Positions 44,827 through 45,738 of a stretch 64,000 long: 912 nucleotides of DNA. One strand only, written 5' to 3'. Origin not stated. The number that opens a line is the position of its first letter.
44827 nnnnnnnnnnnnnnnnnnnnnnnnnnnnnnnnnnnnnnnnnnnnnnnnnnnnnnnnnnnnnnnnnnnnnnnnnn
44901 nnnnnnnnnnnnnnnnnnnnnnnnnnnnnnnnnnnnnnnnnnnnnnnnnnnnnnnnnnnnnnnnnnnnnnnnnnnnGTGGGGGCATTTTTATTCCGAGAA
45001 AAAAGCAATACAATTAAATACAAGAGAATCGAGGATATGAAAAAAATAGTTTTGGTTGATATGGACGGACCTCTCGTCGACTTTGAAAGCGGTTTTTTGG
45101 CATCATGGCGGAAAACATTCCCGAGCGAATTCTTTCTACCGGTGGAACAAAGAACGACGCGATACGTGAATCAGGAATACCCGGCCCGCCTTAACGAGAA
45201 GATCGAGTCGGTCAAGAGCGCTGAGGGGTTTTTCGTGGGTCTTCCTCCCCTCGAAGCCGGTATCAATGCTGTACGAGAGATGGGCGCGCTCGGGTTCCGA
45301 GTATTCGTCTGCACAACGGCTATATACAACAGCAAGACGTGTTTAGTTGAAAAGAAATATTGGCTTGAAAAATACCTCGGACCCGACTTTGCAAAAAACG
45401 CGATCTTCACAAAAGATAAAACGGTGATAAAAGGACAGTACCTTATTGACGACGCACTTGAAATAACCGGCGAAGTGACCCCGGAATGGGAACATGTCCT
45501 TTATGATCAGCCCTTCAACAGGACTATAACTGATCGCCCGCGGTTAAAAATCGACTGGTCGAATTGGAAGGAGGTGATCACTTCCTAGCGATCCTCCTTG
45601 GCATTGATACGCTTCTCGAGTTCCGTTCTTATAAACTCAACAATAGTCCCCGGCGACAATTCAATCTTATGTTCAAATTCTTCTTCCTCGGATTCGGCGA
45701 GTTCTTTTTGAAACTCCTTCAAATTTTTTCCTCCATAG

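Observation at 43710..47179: Unusual nucleotide-handling module (Nudix, deviant P-loop kinase, NT5C-like, HD, IMPase/CysQ-family) inside the glycan cluster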

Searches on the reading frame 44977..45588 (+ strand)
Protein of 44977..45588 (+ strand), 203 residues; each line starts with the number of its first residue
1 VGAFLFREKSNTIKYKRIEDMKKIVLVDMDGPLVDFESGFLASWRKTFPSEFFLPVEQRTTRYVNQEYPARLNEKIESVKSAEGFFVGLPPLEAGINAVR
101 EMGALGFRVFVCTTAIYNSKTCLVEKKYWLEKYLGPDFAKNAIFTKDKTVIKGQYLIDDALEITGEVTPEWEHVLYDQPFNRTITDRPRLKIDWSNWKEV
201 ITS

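Call 3: search_protein_families(library=pfam, proteins=[window:44977-45588:+], max_evalue=0.01)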
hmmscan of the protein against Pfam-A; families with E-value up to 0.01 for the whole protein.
window:44977-45588:+ (203 aa): 1 family
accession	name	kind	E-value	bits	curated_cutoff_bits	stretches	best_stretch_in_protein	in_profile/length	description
PF06941.18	NT5C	-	9.1e-16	58.7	24.8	1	23-200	2-173/180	5' nucleotidase, deoxy (Pyrimidine), cytosolic type C protein (NT5C)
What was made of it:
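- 45037..45588 (+): cdN/mdN-like HAD 5'(3')-nucleotidase (183 aa from ATG 45037; the longest ORF starts at GTG 44977). PF06941 9e-16 (call 3).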

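Call 4: search_protein_families(library=ncbifam, proteins=[window:44977-45588:+], max_evalue=0.01)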
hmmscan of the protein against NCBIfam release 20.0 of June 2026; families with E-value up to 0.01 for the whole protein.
window:44977-45588:+ (203 aa): 0 families

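Call 8: search_protein_families(library=padloc, proteins=[window:44977-45588:+], max_evalue=0.01)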
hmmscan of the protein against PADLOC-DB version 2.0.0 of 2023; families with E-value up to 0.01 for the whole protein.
window:44977-45588:+ (203 aa): 0 families

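Call 9: search_protein_families(library=phrogs, proteins=[window:44977-45588:+], max_evalue=0.01)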
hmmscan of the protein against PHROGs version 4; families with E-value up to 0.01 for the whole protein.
window:44977-45588:+ (203 aa): 3 families
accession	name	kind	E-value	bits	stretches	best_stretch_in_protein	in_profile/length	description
phrog_420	-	unknown function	7.6e-16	59.4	1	18-200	9-198/267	unknown function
phrog_2643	-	moron, auxiliary metabolic gene and host takeover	1.4e-10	42.1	1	20-160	4-139/182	5'-3' deoxyribonucleotidase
phrog_415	-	other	0.00037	21.3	1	18-156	17-130/218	polynucleotide kinase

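Call 48: search_solved_structures(query=window:44977-45588:+, max_evalue=0.1, show_alignments=2)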
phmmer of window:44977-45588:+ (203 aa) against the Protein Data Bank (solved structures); distinct sequences matched with E-value up to 0.1: 11.
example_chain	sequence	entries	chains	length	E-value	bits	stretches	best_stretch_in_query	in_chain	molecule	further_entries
4l57_A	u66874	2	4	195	7.2e-41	143.2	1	25-202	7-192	5'(3')-deoxyribonucleotidase, cytosolic type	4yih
6g2n_A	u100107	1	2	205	7.7e-41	143.1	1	25-202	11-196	5'(3')-deoxyribonucleotidase, cytosolic type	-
2i7d_A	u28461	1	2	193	7.7e-41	143.1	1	25-202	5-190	5'(3')-deoxyribonucleotidase, cytosolic type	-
1mh9_A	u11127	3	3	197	4.2e-40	140.7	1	25-202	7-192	deoxyribonucleotidase | 5(3)-deoxyribonucleotidase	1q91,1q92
4mwo_A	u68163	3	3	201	4.3e-40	140.7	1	25-202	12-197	5'(3')-deoxyribonucleotidase, mitochondrial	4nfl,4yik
4l6a_A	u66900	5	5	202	4.4e-40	140.7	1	25-202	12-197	5'(3')-deoxyribonucleotidase, mitochondrial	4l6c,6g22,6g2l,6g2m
2jao_A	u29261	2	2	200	5e-40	140.5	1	25-202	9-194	5'(3')-DEOXYRIBONUCLEOTIDASE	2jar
1z4i_A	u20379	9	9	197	2.1e-39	138.4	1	25-202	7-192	5'(3')-deoxyribonucleotidase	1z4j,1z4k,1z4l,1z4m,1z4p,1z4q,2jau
4mum_A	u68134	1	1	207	8e-38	133.3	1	25-202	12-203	Mitochondrial 5' nucleotidase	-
3u13_A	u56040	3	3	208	1.5e-36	129.1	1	25-202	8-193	artificial protein OR51 | DE NOVO DESIGNED CYSTEINE ESTERASE ECH13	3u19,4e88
3bwv_A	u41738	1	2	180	0.084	15.6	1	77-160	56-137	Putative 5'(3')-deoxyribonucleotidase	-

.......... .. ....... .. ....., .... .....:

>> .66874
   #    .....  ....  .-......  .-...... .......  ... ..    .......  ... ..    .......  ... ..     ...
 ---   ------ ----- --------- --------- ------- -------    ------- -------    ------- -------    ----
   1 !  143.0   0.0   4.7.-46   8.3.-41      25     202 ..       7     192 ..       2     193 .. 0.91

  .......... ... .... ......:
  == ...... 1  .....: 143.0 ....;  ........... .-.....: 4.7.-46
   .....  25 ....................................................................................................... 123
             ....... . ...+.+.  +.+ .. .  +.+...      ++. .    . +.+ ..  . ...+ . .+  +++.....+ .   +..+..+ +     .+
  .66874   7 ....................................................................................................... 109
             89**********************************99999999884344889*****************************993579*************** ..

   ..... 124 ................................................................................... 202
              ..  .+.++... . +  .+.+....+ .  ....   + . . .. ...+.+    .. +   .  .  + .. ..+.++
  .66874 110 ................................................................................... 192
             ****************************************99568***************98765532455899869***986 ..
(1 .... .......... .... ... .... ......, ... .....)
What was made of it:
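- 45037..45588 (+): Human cytosolic and mitochondrial 5'(3')-deoxyribonucleotidases match at E 7e-41 over the full length (call 48).
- On 5'(3')-deoxyribonucleotidase NT5C (PF06941): E 7e-41 to 4l57 and 1mh9 over residues 25-202 (call 48).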

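Call 59: search_dna_similar(query=window:44977-45588:+, collection=phages, mode=protein, max_rows=8)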
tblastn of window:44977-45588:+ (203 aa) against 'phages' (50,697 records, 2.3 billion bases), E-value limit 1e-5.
Records with a match: 77; places in all: 77; records where one place covers at least 80% of the query: 17.
Best place of each record, by identity: <60% 77.
By first word of the organism name: Vibrio 47; Microbacterium 8; Erwinia 7; Yersinia 4; uncultured 3; Serratia 2; Cronobacter 2; Pectobacterium 2; Clostridium 1; Xanthomonas 1.
By host as written in the record: - 27; Vibrio sp. 4; Vibrio parahaemolyticus 4; Microbacterium foliorum NRRL B-24224 3; Erwinia amylovora 3; Erwinia amylovora SNUABM_01 3; Microbacterium foliorum NRRL B-24224 SEA 2; Microbacterium paraoxydans NRRL B-14843 2; and 20 more.
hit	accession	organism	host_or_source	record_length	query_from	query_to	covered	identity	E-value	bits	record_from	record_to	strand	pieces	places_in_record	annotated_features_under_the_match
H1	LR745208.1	uncultured phage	metagenomic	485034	9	202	96%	35.9%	5e-36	138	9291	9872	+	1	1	record has no annotation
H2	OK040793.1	Microbacterium phage Zooman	Microbacterium foliorum NRRL B-24224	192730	8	201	96%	28.8%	1e-17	86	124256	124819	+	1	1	205: 5'-nucleotidase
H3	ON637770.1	Microbacterium phage Big4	Microbacterium foliorum NRRL B-24224 SEA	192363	25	202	88%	29.3%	3e-18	87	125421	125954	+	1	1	221: hypothetical protein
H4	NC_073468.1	Microbacterium phage Pumpernickel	Microbacterium paraoxydans NRRL B-14843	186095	25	202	88%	28.5%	1e-17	86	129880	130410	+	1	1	223: 5'-nucleotidase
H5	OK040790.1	Microbacterium phage Pumpernickel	Microbacterium paraoxydans NRRL B-14843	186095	25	202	88%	28.5%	1e-17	86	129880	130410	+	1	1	223: 5'-nucleotidase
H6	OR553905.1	Microbacterium phage Magritte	Microbacterium foliorum NRRL B-24224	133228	24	201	88%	27.8%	3e-11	67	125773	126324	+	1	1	243: hypothetical protein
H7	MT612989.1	Vibrio phage vB_ValM_R11Z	Vibrio alginolyticus NBRC 15630 = ATCC ...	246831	17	175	78%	29.8%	6e-10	64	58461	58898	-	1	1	putative 5'(3')-deoxyribonucleotidase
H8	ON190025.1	Vibrio phage PVA23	Vibrio sp.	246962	17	175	78%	29.8%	6e-10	64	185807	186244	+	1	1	putative 5'(3')-deoxyribonucleotidase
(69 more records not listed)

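Call 72: search_protein_representatives(protein=window:44977-45588:+)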
Query: 203 residues. Proteins with E-value up to 0.001 (for the whole library): 2543; up to 1e-10: 1052; up to 1e-30: 124. The best 150 are listed.
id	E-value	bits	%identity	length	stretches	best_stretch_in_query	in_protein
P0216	1.8e-57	210.5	36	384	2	22-201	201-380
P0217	3.0e-53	196.7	35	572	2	20-201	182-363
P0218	5.4e-51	189.4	47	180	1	24-201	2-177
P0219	7.8e-51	188.9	48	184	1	22-202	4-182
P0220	2.6e-49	183.9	44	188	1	24-202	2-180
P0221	3.2e-48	180.3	31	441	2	22-189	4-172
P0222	1.8e-47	177.9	41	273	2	19-201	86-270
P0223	5.6e-46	173.0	43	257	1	21-201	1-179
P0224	9.7e-46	172.2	47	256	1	21-201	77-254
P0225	1.6e-44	168.3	57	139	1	66-201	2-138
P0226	9.6e-44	165.7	44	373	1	23-200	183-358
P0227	1.8e-43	164.8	32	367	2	34-195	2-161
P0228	1.2e-41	158.8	41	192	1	22-201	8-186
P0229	1.5e-41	158.6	40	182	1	24-201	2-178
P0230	2.0e-41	158.2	43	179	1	24-201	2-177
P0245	1.3e-37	145.7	38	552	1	21-201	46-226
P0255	4.7e-36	140.6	41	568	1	23-203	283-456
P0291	5.1e-33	130.7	38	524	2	14-202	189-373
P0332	5.5e-31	124.0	38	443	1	23-202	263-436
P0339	9.6e-31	123.3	31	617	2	23-199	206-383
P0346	1.8e-30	122.3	39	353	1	22-201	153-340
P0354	3.8e-30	121.3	35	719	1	23-201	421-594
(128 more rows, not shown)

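Call 73: search_protein_families(library=pfam, proteins=[P0216, P0217, P0221, P0226, P0255, P0291, P0332, P0339, P0346, P0354], max_evalue=0.001)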
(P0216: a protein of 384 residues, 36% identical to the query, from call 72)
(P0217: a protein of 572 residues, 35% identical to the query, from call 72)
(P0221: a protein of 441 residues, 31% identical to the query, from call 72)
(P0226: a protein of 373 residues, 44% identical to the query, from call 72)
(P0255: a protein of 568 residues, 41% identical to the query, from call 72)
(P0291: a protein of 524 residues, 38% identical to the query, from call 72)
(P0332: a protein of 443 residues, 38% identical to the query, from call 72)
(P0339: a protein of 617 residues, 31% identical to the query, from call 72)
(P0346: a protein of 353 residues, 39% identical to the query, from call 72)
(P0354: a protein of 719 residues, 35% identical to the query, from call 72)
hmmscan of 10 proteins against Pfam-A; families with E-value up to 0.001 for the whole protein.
P0216 (384 aa): 3 families
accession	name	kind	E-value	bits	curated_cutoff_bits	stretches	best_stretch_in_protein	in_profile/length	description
PF06941.18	NT5C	-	1.2e-36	126.8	24.8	2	202-375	2-169/180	5' nucleotidase, deoxy (Pyrimidine), cytosolic type C protein (NT5C)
PF00702.32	Hydrolase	-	1.2e-10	42.5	26.4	1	202-301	2-127/191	haloacid dehalogenase-like hydrolase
PF13419.12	HAD_2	-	1.4e-06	29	23.8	1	204-302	1-109/178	Haloacid dehalogenase-like hydrolase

P0217 (572 aa): 4 families
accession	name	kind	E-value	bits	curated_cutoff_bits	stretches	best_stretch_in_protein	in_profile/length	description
PF06941.18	NT5C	-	1.6e-33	116.5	24.8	2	186-362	4-173/180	5' nucleotidase, deoxy (Pyrimidine), cytosolic type C protein (NT5C)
PF13419.12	HAD_2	-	2.4e-11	44.5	23.8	0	186-281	1-106/178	Haloacid dehalogenase-like hydrolase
PF00702.32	Hydrolase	-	6.1e-10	40.2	26.4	0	186-281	4-122/191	haloacid dehalogenase-like hydrolase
PF13344.12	Hydrolase_6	-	0.00027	21.4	27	0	255-277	15-37/101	Haloacid dehalogenase-like hydrolase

P0221 (441 aa): 1 family
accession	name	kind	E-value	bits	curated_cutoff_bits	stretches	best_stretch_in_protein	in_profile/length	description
PF06941.18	NT5C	-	1.1e-36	126.9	24.8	2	5-180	2-171/180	5' nucleotidase, deoxy (Pyrimidine), cytosolic type C protein (NT5C)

P0226 (373 aa): 2 families
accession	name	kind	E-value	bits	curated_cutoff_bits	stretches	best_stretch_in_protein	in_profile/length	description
PF06941.18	NT5C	-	2.7e-21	76.7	24.8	1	185-355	4-170/180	5' nucleotidase, deoxy (Pyrimidine), cytosolic type C protein (NT5C)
PF00293.34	NUDIX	-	2.7e-14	53.8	21.1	1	53-159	4-119/134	NUDIX domain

P0255 (568 aa): 4 families
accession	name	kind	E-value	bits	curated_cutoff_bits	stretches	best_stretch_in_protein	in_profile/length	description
PF13692.12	Glyco_trans_1_4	-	5.6e-20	72.5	27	1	100-239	3-140/142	Glycosyl transferases group 1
PF06941.18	NT5C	-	9.3e-19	68.4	24.8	1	283-454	2-174/180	5' nucleotidase, deoxy (Pyrimidine), cytosolic type C protein (NT5C)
PF00534.26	Glycos_transf_1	-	4.3e-18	65.9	26.4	1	97-256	14-169/172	Glycosyl transferases group 1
PF20706.3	GT4-conflict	-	0.00017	21.2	26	1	79-223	178-324/385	Family 4 Glycosyltransferase in conflict systems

P0291 (524 aa): 5 families
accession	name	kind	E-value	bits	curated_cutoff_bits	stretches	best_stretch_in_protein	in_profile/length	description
PF13692.12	Glyco_trans_1_4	-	3e-23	83.1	27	1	16-151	3-134/142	Glycosyl transferases group 1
PF00534.26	Glycos_transf_1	-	1.1e-21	77.6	26.4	1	10-175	11-171/172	Glycosyl transferases group 1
PF06941.18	NT5C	-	2.2e-19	70.5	24.8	1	200-371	2-173/180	5' nucleotidase, deoxy (Pyrimidine), cytosolic type C protein (NT5C)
PF20706.3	GT4-conflict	-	4.5e-06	26.3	26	1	9-161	192-356/385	Family 4 Glycosyltransferase in conflict systems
PF13524.12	Glyco_trans_1_2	-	1.2e-05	25.8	25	1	85-190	39-142/144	Glycosyl transferase-like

P0332 (443 aa): 5 families
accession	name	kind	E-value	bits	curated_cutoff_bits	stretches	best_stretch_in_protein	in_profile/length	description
PF00534.26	Glycos_transf_1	-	9.7e-25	87.5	26.4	1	68-237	7-171/172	Glycosyl transferases group 1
PF13692.12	Glyco_trans_1_4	-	1.3e-24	87.5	27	1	78-224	3-142/142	Glycosyl transferases group 1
PF06941.18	NT5C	-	1.2e-19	71.3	24.8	1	265-434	4-173/180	5' nucleotidase, deoxy (Pyrimidine), cytosolic type C protein (NT5C)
PF20706.3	GT4-conflict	-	7.9e-08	32.1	26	1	65-201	186-324/385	Family 4 Glycosyltransferase in conflict systems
PF13524.12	Glyco_trans_1_2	-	0.00044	20.7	25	1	112-252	15-142/144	Glycosyl transferase-like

P0339 (617 aa): 1 family
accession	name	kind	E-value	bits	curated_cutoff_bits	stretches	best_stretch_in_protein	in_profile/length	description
PF06941.18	NT5C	-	2.5e-27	96.4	24.8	2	207-379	3-169/180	5' nucleotidase, deoxy (Pyrimidine), cytosolic type C protein (NT5C)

P0346 (353 aa): 1 family
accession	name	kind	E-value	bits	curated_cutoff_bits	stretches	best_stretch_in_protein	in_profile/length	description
PF06941.18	NT5C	-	8.5e-20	71.8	24.8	1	156-339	4-174/180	5' nucleotidase, deoxy (Pyrimidine), cytosolic type C protein (NT5C)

P0354 (719 aa): 4 families
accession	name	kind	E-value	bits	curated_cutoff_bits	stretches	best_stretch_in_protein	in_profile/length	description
PF13692.12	Glyco_trans_1_4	-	3e-23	83.1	27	1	237-376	3-139/142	Glycosyl transferases group 1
PF00534.26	Glycos_transf_1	-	3.6e-20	72.7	26.4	1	233-394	13-169/172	Glycosyl transferases group 1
PF06941.18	NT5C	-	1.6e-18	67.7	24.8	1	423-588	4-168/180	5' nucleotidase, deoxy (Pyrimidine), cytosolic type C protein (NT5C)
PF20706.3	GT4-conflict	-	0.00043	19.8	26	1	228-356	190-324/385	Family 4 Glycosyltransferase in conflict systems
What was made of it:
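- The NT5C domain is fused to GT4, GT2-like or Nudix domains in other organisms (call 73). NT5C domains are fused to GT4 or GT2-like glycosyltransferases in four GT4 and one GT2-like of the top 150 representatives (call 73).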

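Call 77: list_cluster_members(proteins=[P0255, P0291, P0332, P0354, P0226, P0245, P0218, P0219, P0224, P0001])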
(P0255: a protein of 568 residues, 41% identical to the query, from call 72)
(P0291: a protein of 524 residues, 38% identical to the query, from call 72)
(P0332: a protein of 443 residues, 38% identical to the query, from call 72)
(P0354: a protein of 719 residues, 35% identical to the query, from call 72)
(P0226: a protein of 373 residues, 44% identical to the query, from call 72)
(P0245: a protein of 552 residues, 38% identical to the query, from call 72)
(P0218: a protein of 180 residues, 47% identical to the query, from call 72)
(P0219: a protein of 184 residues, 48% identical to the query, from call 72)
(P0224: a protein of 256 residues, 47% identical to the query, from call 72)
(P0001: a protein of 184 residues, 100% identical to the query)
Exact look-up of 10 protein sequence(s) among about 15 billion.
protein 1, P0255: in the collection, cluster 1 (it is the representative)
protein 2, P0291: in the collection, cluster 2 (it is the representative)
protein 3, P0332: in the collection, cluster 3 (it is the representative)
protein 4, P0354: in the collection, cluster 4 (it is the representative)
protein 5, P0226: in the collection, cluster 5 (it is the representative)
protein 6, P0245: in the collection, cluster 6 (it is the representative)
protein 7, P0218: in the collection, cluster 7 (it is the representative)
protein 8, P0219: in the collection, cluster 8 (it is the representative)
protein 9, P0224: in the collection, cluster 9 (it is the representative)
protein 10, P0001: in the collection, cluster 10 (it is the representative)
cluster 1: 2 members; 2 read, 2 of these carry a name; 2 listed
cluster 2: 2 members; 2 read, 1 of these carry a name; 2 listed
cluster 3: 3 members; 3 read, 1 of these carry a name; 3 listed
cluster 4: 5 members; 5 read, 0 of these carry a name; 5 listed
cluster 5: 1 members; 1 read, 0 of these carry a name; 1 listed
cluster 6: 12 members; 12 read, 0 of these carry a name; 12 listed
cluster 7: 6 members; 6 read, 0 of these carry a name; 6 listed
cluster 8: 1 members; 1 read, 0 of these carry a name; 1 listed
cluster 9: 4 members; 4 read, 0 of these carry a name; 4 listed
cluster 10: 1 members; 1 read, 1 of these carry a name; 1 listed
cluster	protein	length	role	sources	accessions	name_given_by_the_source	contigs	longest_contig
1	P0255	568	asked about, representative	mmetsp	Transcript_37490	Transcript_37490/g.62086 ORF Transcript_37490/g.62086 Transcript_37490/m.62086 ...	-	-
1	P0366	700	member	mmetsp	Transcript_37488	Transcript_37488/g.62082 ORF Transcript_37488/g.62082 Transcript_37488/m.62082 ...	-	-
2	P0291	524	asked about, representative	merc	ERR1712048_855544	-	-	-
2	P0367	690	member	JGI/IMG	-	5'-nucleotidase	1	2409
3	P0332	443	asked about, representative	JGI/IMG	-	5'-nucleotidase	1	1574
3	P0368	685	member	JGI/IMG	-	-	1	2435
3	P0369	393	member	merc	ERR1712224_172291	-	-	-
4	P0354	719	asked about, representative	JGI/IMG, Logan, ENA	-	-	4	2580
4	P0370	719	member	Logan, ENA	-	-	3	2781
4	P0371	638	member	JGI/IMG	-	-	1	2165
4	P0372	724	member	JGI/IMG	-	-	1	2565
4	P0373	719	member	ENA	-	-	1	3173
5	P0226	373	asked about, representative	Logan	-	-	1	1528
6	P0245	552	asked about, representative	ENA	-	-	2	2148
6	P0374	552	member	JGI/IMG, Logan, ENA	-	-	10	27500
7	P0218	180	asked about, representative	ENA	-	-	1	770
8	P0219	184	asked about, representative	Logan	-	-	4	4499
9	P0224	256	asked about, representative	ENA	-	-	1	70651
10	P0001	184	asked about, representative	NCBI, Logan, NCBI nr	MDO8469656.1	MAG: AAA family ATPase [bacterium] | AAA family ATPase [bacterium]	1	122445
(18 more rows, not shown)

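Call 78: find_encoding_contigs(protein=P0224, flank=8000, max_places=1)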
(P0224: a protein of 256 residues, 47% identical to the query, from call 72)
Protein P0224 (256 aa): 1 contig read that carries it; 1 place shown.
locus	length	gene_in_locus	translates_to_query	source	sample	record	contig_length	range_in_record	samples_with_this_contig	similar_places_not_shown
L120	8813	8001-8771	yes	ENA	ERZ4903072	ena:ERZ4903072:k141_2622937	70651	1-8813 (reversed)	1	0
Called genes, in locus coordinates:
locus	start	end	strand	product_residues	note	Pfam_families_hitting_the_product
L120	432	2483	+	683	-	PF22745:Nlig-Ia, PF01653:DNA_ligase_aden, PF03120:OB_DNA_ligase, PF00633:HHH (faint), PF14520:HHH_5 (weak), PF12826:HHH_2, PF00533:BRCT, PF12738:PTCB-BRCT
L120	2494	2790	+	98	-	PF02686:GatC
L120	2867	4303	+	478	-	PF01425:Amidase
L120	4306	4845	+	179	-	-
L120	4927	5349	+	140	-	-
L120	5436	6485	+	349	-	PF00438:S-AdoMet_synt_N, PF02772:S-AdoMet_synt_M, PF02773:S-AdoMet_synt_C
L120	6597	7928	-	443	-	PF21799:MurD-like_N (weak), PF08245:Mur_ligase_M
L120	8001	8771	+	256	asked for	PF06941:NT5C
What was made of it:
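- NT5C homologue P0224 lies beside DNA ligase, GatCA, MetK and MurD (call 78).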
